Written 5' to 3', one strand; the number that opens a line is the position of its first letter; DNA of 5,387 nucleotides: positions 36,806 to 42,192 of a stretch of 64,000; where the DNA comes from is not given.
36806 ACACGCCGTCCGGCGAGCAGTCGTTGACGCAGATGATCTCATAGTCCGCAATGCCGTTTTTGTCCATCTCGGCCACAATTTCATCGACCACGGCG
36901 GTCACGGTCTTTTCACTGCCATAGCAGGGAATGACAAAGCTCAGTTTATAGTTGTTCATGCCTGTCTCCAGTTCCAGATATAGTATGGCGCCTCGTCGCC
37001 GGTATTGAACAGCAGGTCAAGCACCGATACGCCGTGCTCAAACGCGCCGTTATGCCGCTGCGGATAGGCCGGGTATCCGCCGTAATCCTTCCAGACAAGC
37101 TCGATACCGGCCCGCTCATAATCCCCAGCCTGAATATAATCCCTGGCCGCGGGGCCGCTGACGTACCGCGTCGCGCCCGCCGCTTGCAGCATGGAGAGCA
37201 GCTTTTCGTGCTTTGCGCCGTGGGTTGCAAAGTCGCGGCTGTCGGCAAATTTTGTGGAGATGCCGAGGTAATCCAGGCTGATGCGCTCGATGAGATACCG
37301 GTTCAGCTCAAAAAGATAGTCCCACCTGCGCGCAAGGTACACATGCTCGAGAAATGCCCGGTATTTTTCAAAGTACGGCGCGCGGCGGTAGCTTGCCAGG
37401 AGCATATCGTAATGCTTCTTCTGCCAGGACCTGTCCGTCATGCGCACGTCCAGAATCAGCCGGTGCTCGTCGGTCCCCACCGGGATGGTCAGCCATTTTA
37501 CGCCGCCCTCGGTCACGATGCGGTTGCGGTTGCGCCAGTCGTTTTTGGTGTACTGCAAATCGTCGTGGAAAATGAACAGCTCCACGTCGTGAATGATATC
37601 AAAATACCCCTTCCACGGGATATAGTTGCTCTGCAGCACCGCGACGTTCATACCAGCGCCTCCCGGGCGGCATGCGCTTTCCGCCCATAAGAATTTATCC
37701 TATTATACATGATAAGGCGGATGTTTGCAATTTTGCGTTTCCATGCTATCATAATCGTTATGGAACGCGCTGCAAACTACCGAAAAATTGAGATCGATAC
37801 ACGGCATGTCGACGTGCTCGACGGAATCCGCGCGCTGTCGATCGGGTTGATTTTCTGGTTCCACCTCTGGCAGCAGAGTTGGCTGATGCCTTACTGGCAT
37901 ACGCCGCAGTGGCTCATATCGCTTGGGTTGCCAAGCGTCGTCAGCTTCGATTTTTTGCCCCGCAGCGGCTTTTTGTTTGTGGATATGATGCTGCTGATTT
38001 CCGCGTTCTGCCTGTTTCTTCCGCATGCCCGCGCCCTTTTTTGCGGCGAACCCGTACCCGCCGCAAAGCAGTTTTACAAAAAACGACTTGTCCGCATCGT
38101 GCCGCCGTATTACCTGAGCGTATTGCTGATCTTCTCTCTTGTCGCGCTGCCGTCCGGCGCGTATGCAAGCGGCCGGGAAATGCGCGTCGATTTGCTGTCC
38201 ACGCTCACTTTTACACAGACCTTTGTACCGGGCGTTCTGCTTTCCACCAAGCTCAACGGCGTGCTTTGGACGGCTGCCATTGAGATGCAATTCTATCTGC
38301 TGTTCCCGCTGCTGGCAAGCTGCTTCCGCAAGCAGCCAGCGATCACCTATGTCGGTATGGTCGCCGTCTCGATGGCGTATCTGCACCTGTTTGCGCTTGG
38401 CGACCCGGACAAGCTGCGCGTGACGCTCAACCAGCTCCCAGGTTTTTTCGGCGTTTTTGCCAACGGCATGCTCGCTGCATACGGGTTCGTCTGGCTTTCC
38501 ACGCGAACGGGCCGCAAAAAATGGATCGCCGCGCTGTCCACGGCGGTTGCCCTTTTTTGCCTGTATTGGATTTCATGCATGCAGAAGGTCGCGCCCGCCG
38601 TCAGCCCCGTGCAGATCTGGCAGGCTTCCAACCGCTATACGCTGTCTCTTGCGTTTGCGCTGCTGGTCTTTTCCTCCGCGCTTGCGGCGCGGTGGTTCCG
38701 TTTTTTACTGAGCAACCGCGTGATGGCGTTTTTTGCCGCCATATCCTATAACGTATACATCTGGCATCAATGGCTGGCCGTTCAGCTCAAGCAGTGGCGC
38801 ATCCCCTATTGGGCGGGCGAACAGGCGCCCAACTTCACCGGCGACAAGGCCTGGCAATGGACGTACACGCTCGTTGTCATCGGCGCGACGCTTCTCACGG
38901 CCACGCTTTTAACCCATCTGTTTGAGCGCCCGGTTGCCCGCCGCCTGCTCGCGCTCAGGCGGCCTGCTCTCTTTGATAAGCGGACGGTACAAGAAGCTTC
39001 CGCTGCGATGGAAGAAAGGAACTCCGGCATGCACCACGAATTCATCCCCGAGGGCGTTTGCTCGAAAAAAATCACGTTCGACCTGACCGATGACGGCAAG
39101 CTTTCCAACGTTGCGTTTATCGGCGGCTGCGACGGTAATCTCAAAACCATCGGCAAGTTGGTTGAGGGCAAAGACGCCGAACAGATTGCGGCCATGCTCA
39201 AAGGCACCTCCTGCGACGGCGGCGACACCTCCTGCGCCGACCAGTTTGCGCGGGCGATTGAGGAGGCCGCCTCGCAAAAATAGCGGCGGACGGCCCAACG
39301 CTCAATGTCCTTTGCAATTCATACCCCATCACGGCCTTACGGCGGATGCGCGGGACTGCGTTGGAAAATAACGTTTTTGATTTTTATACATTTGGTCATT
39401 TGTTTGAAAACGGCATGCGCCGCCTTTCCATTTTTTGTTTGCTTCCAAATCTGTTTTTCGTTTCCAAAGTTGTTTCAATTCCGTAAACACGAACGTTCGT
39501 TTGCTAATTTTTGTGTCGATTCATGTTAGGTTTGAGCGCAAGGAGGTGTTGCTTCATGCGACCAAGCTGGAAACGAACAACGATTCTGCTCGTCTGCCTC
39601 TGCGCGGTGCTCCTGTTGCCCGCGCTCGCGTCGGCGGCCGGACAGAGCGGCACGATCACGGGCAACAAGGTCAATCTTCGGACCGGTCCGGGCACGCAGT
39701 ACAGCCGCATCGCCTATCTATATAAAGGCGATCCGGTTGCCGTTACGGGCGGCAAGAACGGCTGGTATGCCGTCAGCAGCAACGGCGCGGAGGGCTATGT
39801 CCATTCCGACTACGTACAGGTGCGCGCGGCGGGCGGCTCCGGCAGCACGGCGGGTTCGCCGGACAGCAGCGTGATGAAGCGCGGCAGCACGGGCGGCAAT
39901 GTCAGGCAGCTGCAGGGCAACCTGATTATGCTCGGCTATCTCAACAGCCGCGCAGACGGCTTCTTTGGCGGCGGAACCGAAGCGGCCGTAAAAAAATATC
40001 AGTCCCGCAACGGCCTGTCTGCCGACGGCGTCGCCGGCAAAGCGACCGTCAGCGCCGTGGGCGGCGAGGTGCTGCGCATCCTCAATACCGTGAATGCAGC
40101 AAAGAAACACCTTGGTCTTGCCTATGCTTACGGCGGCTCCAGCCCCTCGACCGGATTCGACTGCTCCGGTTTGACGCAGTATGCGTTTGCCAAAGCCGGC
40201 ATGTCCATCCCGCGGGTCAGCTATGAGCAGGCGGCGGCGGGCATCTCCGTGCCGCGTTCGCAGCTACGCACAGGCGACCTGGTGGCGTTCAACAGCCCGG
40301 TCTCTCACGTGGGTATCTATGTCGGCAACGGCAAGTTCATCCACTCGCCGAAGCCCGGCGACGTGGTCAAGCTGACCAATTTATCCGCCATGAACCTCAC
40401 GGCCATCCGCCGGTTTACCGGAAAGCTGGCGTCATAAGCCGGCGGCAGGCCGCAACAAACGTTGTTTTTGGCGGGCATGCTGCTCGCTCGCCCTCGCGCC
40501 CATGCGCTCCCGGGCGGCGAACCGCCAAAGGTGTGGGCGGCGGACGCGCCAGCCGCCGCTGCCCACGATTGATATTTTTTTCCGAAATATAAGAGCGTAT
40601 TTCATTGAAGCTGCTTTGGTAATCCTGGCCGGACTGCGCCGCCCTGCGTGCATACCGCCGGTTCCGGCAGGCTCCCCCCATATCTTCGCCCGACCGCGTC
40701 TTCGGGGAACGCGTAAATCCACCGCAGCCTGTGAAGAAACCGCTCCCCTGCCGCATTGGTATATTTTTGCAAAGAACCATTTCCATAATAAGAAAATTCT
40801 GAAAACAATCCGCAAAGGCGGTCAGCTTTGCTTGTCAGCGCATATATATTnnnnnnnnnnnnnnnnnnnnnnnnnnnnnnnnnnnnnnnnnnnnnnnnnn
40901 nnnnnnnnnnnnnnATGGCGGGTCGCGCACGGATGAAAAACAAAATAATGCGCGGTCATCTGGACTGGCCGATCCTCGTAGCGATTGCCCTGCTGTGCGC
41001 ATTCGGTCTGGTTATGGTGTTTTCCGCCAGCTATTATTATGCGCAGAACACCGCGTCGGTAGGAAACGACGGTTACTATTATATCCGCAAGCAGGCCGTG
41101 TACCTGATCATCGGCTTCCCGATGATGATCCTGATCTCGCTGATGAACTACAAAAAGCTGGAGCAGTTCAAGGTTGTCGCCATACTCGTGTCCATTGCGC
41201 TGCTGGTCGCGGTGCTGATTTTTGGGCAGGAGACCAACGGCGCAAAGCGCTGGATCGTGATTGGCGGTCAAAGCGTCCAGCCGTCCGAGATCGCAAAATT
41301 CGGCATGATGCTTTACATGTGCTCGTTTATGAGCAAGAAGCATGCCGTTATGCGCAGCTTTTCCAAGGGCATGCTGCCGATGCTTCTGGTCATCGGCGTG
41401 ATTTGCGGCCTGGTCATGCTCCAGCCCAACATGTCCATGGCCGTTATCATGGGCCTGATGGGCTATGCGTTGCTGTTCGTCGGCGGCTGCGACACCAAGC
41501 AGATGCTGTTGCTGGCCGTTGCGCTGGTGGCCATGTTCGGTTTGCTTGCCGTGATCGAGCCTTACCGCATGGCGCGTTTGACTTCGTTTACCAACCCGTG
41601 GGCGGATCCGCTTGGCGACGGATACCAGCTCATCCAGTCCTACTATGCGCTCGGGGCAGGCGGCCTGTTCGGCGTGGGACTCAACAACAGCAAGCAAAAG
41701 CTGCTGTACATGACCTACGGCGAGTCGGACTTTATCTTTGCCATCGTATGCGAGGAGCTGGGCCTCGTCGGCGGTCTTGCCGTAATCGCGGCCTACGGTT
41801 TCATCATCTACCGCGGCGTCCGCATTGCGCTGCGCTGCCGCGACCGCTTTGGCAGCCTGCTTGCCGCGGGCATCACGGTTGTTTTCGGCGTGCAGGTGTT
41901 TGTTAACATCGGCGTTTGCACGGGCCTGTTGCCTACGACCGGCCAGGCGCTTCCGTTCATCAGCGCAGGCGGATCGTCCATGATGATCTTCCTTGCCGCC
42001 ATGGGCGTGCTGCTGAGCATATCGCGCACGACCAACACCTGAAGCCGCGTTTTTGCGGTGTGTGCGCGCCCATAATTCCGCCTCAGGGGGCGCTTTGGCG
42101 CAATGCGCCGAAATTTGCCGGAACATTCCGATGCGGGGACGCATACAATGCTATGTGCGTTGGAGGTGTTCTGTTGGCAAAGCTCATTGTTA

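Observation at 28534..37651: Three-component envelope glycosylation string with a single lipid-carrier GT2, an ArnE/F-like flippase pair and three terminal GT-C-like transferases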

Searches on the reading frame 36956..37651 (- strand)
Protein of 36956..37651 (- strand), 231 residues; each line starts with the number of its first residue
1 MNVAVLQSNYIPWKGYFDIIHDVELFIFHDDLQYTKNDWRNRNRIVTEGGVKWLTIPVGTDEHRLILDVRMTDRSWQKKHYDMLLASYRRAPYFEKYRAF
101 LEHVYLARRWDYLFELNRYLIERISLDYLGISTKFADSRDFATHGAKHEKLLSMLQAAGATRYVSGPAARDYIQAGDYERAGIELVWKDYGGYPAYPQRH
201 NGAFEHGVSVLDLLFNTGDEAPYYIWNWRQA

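Call 4: search_protein_families(library=pfam, proteins=[window:36956-37651:-], max_evalue=0.01)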
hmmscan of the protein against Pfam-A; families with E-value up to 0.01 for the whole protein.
window:36956-37651:- (231 aa): 1 family
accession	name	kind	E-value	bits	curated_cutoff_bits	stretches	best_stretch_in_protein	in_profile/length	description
PF08889.16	WbqC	-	2e-71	240.8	21.3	1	7-221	1-215/218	WbqC-like protein family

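Call 5: search_protein_families(library=ncbifam, proteins=[window:36956-37651:-], max_evalue=0.01)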
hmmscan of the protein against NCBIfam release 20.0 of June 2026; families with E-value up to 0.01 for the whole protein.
window:36956-37651:- (231 aa): 0 families

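Call 35: search_solved_structures(query=window:36956-37651:-, max_evalue=1)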
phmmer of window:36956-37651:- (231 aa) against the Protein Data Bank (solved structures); distinct sequences matched with E-value up to 1: 2.
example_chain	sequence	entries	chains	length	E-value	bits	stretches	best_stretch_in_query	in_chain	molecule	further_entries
8awl_L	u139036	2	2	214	0.44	13.3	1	181-229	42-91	Light chain Fab268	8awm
9ymj_L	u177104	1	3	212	0.67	12.6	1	180-228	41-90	RQd20_wk56_28 light chain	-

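Call 40: find_homologous_proteins(query=window:36956-37651:-, max_evalue=0.00001)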
Query window:36956-37651:- (231 aa): 7993 proteins with E <= 0.00001 among 8000 candidates; the best 120 are listed.
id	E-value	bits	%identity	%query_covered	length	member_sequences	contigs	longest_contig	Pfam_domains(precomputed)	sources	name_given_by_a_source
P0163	3.0e-157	539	100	100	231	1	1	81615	PF08889.17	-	-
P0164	3.7e-144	497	91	100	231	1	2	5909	PF08889.17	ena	-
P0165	1.1e-134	465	85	100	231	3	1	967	PF08889.17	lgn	-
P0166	1.6e-132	458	84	100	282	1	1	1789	PF08889.17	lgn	-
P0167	1.4e-130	452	83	100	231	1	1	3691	PF08889.17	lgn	-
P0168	5.2e-130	450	83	100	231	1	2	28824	PF08889.17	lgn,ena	-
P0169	2.0e-125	435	78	100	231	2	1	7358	PF08889.17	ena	-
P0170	2.2e-125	435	80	100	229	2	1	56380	PF08889.17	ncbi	ncbi:MAG: WbqC family protein [Clostridia bacterium]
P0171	7.1e-124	430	78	100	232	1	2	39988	PF08889.17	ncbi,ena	-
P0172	1.7e-123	429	79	100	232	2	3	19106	PF08889.17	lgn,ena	-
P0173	1.4e-122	426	78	100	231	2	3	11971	PF08889.17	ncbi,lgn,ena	-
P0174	1.5e-122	426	78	99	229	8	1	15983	PF08889.17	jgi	-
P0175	3.6e-122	425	77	99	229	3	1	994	PF08889.17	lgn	-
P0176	6.4e-122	424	78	99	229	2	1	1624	PF08889.17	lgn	-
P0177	7.1e-122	424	78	99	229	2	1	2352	PF08889.17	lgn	-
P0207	2.3e-102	360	68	99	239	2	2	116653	PF08889.17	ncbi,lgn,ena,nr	ncbi:MAG: WbqC family protein [Selenomonadaceae bacterium]|nr:WbqC family protein [Selenomonadaceae 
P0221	8.4e-101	355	64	99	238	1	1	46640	PF08889.17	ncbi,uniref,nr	ncbi:WbqC family protein [Treponema primitia]|uniref:WbqC family protein n=1 Tax=Treponema primitia 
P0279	1.6e-95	337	61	99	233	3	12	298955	PF08889.17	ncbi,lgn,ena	-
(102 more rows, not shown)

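Call 41: find_encoding_contigs(protein=P0221, flank=8000, max_places=1)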
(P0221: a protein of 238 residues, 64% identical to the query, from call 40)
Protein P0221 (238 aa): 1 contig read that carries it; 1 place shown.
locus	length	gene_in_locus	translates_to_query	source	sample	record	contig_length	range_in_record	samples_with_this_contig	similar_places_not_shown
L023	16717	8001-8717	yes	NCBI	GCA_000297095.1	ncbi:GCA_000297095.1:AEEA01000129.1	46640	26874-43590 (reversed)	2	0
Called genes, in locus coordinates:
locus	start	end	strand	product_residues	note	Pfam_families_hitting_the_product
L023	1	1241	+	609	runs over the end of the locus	PF00664:ABC_membrane, PF00005:ABC_tran, PF02463:SMC_N (faint)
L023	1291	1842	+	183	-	PF25084:LbH_EIF2B (faint), PF00132:Hexapep, PF14602:Hexapep_2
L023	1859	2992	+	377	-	PF01041:DegT_DnrJ_EryC1, PF00155:Aminotran_1_2, PF00266:Aminotran_5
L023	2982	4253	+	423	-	PF02786:CPSase_L_D2 (weak), PF07478:Dala_Dala_lig_C, PF13535:ATP-grasp_4 (weak)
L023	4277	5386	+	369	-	PF09084:NMT1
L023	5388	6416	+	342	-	PF13379:NMT1_2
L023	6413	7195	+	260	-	PF00528:BPD_transp_1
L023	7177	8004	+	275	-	PF00005:ABC_tran, PF02463:SMC_N (faint), PF13304:AAA_21 (faint)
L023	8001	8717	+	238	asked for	PF08889:WbqC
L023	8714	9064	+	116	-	-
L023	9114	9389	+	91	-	PF00892:EamA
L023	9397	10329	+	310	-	PF00535:Glycos_transf_2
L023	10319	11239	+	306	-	PF19510:DUF6044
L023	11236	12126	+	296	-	PF19510:DUF6044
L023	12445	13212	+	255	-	PF08241:Methyltransf_11, PF13649:Methyltransf_25 (weak), PF13489:Methyltransf_23, PF08242:Methyltransf_12 (weak), PF13847:Methyltransf_31 (weak)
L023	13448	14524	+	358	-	-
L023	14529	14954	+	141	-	PF01467:CTP_transf_like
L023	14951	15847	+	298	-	PF00535:Glycos_transf_2, PF10111:Glyco_tranf_2_2 (weak), PF13641:Glyco_tranf_2_3 (faint)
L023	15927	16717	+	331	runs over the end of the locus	PF00535:Glycos_transf_2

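Call 42: find_encoding_contigs(protein=P0207, flank=8000, max_places=1)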
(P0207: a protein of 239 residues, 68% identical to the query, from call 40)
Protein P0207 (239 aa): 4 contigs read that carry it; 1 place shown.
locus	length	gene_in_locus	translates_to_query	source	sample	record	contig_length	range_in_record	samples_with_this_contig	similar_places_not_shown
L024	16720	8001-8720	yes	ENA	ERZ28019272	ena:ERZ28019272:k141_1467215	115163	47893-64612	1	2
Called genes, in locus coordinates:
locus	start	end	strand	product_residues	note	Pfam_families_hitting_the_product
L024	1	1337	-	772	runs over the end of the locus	PF00912:Transgly, PF00905:Transpeptidase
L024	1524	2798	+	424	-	PF25917:BSH_RND, PF25944:Beta-barrel_RND, PF25954:Beta-barrel_RND_2 (weak), PF25967:RND-MFP_C, PF25989:YknX_C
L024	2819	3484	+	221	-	PF05050:Methyltransf_21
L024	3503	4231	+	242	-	PF02146:SIR2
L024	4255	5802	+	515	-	-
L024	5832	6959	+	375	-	PF01041:DegT_DnrJ_EryC1, PF01276:OKR_DC_1 (faint), PF00155:Aminotran_1_2, PF00266:Aminotran_5 (weak)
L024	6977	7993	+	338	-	PF00106:adh_short (weak), PF01073:3Beta_HSD, PF01370:Epimerase, PF04321:RmlD_sub_bind (faint), PF16363:GDP_Man_Dehyd, PF07993:NAD_binding_4 (weak)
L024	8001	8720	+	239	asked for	PF08889:WbqC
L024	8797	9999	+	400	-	PF18130:ATPgrasp_N (weak), PF01071:GARS_A (weak), PF02655:ATP-grasp_3, PF02786:CPSase_L_D2, PF07478:Dala_Dala_lig_C (weak), PF13535:ATP-grasp_4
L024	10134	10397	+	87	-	-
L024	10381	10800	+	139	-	PF13470:PIN_3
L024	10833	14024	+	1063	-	PF00873:ACR_tran, PF03176:MMPL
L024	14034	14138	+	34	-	-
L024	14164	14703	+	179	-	-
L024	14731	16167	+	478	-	PF00493:MCM (faint), PF00004:AAA (weak), PF07728:AAA_5 (faint), PF00004:AAA (weak), PF07724:AAA_2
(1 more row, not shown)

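Call 43: find_encoding_contigs(protein=P0279, flank=8000, max_places=1)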
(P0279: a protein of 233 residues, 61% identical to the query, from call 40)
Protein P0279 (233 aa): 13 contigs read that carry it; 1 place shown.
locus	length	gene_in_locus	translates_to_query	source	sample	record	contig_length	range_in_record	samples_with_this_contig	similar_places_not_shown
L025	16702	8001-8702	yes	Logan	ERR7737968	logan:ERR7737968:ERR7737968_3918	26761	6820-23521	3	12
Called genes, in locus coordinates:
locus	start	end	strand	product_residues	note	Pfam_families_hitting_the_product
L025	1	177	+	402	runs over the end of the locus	PF00534:Glycos_transf_1, PF13692:Glyco_trans_1_4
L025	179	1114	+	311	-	PF00777:Glyco_transf_29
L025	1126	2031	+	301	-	PF00777:Glyco_transf_29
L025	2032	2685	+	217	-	PF02348:CTP_transf_3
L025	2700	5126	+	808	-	PF04464:Glyphos_transf (weak)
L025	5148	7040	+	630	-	PF22674:C2185-like_N (weak), PF00534:Glycos_transf_1, PF13692:Glyco_trans_1_4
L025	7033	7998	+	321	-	PF04055:Radical_SAM, PF13186:SPASM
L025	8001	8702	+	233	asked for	PF08889:WbqC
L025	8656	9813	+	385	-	PF00155:Aminotran_1_2, PF01041:DegT_DnrJ_EryC1, PF00266:Aminotran_5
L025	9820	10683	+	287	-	PF00483:NTP_transferase, PF12804:NTP_transf_3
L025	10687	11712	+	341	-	PF04055:Radical_SAM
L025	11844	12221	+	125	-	PF00633:HHH (faint), PF12836:HHH_3, PF03934:T2SSK (weak), PF14520:HHH_5 (faint)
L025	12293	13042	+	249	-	PF01479:S4, PF00849:PseudoU_synth_2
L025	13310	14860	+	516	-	PF01039:Carboxyl_trans, PF03255:ACCA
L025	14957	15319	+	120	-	PF04277:OAD_gamma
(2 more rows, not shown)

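Call 54: predict_structure(alignment_id=A4)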
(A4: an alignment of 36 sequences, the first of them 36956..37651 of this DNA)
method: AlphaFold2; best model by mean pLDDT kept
length: 231 residues; sequences in the alignment: 36
mean_pLDDT: 94.2   pTM: 0.91
mean pLDDT of the five models: 94.2, 94.0, 93.4, 93.3, 92.8
residues with pLDDT >= 90: 196; 70-90: 33; 50-70: 2; < 50: 0
segments of 3 or more residues with pLDDT < 50: none
pLDDT, mean of each block of 10 residues (from residue 1): 96 96 97 80 95 91 88 94 97 98 97 97 98 97 90 97 94 94 95 93 92 98 95 76
secondary structure, 60 per line:
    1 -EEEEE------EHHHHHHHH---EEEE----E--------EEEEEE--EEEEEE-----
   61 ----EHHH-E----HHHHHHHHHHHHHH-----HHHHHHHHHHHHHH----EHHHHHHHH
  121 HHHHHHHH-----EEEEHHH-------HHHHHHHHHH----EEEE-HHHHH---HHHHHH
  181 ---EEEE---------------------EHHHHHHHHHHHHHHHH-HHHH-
elements in order: E2-6 H14-21 E25-28 E42-47 E50-55 H75-88 H94-107 H113-128 E134-137 H148-157 E162-165 H167-171 H175-180 E184-187 H210-225 H227-230

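Call 57: fold_search(model_id=the predicted structure, library=pdb)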
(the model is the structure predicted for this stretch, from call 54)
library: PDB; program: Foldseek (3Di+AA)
matches with E <= 10: 304; with E <= 0.001: 0
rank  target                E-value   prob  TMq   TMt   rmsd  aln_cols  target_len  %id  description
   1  4wbd                  2.0e-02  0.75  0.43  0.21  18.0       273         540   14  The crystal structure of BshC from Bacillus subtilis complexed with citrate and ADP (released 2014-12-31)
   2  3p0j_C                1.7e-01  0.33  0.35  0.14   9.9       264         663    9  Leishmania major Tyrosyl-tRNA synthetase in complex with tyrosinol, triclinic crystal form 1 (released 2011-03-23)
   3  3s6j_C                2.1e-01  0.08  0.20  0.21  13.7       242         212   12  The crystal structure of a hydrolase from Pseudomonas syringae (released 2011-07-13)
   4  2b7l_A                2.6e-01  0.63  0.33  0.60   7.7       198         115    9  Crystal Structure of CTP:Glycerol-3-Phosphate Cytidylyltransferase from Staphylococcus aureus (released 2006-06-27)
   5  7lm6                  3.8e-01  0.07  0.22  0.20  15.7       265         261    8  Crystal structure of the Zn(II)-bound AdcAII H205L mutant variant of Streptococcus pneumoniae (released 2021-09-29)
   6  1mrz_A                4.3e-01  0.25  0.21  0.19   6.0        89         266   13  Crystal structure of a flavin binding protein from Thermotoga Maritima, TM379 (released 2003-09-23)
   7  6sq8_B                4.9e-01  0.06  0.22  0.13  17.1       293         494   10  Structure of amide bond synthetase McbA from Marinactinospora thermotolerans (released 2020-04-22)
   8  5usf_B                5.2e-01  0.10  0.29  0.12  16.6       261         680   10  Leishmania donovani tyrosyl-tRNA synthetase in complex with nanobody and inhibitor (released 2017-05-17)
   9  5jjp_B                5.2e-01  0.05  0.20  0.13  17.8       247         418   12  Crystal structure of CmiS6 (released 2017-03-22)
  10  3p0j_B                6.0e-01  0.16  0.37  0.17  12.2       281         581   10  Leishmania major Tyrosyl-tRNA synthetase in complex with tyrosinol, triclinic crystal form 1 (released 2011-03-23)
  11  8yj8_A                6.4e-01  0.03  0.20  0.18  14.2       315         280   10  Characerization of a novel format scFvXVHH single-chain Biparatopic antibody against a metal binding protein, MtsA (released 2024-06-19)
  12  1tt5_C                6.8e-01  0.20  0.30  0.16   6.4       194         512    9  Structure of APPBP1-UBA3-Ubc12N26: a unique E1-E2 interaction required for optimal conjugation of the ubiquitin-like p (released 2004-09-14)
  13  6sq8_E                7.7e-01  0.04  0.19  0.11  19.5       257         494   11  Structure of amide bond synthetase McbA from Marinactinospora thermotolerans (released 2020-04-22)
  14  7p0m_B                8.2e-01  0.33  0.15  0.07   5.2        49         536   22  Human mitochondrial Lon protease with substrate in the ATPase and protease domains (released 2021-08-11)
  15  5usf_A                8.2e-01  0.07  0.27  0.11  16.6       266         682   10  Leishmania donovani tyrosyl-tRNA synthetase in complex with nanobody and inhibitor (released 2017-05-17)
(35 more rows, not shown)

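Call 69: search_protein_families(library=ncbifam, proteins=[L023:10319-11239:+, L023:8714-9064:+], max_evalue=0.00001)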
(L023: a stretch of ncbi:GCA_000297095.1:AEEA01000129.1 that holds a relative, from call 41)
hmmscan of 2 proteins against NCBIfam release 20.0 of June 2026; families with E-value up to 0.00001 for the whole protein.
L023:10319-11239:+ (306 aa): 0 families

L023:8714-9064:+ (116 aa): 1 family
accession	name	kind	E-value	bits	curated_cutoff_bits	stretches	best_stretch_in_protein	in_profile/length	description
NF011625.2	PRK15051.1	equivalog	1.4e-06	28.5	92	1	37-109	37-109/111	4-amino-4-deoxy-L-arabinose-phosphoundecaprenol flippase subunit ArnE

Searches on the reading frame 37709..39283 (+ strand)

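Call 4: search_protein_families(library=pfam, proteins=[window:37709-39283:+], max_evalue=0.01)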
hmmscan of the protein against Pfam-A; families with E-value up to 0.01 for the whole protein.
window:37709-39283:+ (524 aa): 2 families
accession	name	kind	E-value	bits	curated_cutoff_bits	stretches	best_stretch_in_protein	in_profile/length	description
PF01757.29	Acyl_transf_3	-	2.7e-24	86.3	31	1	37-399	4-323/326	Acyltransferase domain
PF12637.14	TSCPD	-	7.7e-22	77.8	22.8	1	445-520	6-87/88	TSCPD domain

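Call 5: search_protein_families(library=ncbifam, proteins=[window:37709-39283:+], max_evalue=0.01)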
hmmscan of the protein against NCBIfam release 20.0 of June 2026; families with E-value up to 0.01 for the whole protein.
window:37709-39283:+ (524 aa): 1 family
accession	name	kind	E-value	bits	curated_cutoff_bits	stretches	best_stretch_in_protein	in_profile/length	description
TIGR03905.1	TIGR03905_4_Cys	hypoth_equivalog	5.4e-26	90.9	67.7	1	444-520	2-77/78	TIGR03905 family TSCPD domain-containing protein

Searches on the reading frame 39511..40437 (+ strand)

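Call 14: search_protein_families(library=pfam, proteins=[window:39511-40437:+], max_evalue=0.001)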
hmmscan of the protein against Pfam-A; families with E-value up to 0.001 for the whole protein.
window:39511-40437:+ (308 aa): 5 families
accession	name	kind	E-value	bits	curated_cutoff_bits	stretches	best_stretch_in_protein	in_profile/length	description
PF00877.26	NLPC_P60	-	3.1e-26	91.8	23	1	203-292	2-92/105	NlpC/P60 family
PF01471.23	PG_binding_1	-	3.5e-17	62.8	23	1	127-182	1-56/57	Putative peptidoglycan binding domain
PF08239.17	SH3_3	-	2.6e-15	56.8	27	1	54-103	3-54/54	Bacterial SH3 domain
PF06347.19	SH3_4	-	1.6e-10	41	24.1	1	52-100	3-52/56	Bacterial SH3 domain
PF07653.23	SH3_2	-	2.1e-05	24.5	21.8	1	72-104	20-54/55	Variant SH3 domain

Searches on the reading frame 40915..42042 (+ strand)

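Call 14: search_protein_families(library=pfam, proteins=[window:40915-42042:+], max_evalue=0.001)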
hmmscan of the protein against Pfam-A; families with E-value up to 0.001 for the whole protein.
window:40915-42042:+ (375 aa): 1 family
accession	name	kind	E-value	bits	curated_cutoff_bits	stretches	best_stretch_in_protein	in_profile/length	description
PF01098.24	FTSW_RODA_SPOVE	-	3.9e-106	355.5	26.4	1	22-374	5-355/356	Cell cycle protein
